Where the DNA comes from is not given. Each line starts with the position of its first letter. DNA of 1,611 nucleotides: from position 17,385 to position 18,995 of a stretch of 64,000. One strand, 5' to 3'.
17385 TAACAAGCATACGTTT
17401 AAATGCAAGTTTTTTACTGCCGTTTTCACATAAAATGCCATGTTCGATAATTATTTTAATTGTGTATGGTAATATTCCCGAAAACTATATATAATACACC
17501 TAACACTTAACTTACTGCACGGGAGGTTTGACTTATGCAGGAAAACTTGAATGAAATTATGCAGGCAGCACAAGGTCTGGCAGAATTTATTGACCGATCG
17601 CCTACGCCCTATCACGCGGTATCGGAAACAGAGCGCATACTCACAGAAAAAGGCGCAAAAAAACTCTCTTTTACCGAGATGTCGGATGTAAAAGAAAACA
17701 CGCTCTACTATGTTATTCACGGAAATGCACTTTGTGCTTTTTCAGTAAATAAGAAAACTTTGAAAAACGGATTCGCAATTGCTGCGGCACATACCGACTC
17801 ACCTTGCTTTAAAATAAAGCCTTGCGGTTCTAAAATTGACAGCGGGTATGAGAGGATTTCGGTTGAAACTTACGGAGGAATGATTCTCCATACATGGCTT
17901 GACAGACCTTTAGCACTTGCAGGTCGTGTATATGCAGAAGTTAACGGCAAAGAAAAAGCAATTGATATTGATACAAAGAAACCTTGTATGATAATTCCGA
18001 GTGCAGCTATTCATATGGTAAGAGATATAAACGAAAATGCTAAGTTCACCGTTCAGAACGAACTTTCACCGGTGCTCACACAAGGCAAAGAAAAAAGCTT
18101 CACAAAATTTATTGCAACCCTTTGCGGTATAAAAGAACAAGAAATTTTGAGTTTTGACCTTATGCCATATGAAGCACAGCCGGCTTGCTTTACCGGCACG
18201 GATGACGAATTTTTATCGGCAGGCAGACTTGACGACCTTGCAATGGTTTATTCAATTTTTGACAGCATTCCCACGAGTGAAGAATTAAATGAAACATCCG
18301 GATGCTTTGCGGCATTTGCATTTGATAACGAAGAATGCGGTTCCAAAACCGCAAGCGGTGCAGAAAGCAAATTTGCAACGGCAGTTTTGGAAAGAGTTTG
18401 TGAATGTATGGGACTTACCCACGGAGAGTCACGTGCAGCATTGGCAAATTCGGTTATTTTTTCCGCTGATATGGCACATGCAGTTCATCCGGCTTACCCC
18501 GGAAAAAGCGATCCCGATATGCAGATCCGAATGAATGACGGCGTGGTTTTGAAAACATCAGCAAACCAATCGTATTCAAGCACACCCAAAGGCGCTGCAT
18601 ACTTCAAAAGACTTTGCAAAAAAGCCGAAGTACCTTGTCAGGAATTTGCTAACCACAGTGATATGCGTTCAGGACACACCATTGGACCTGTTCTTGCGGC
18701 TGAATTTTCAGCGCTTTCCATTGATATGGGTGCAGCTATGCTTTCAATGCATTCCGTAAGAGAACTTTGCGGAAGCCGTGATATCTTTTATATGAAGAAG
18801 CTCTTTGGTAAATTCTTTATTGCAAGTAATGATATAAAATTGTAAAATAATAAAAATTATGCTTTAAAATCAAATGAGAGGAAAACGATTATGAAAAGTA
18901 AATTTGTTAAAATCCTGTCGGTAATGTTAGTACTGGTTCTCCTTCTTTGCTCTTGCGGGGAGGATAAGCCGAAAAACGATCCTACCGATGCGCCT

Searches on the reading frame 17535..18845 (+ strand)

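Call 70: search_protein_families(library=pfam, proteins=[window:17535-18845:+], max_evalue=0.00001)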
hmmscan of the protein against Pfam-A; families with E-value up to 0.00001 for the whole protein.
window:17535-18845:+ (436 aa): 1 family
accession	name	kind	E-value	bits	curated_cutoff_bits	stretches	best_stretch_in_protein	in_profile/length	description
PF02127.20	Peptidase_M18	-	2.6e-117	392.7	24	1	18-428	1-432/432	Aminopeptidase I zinc metalloprotease (M18)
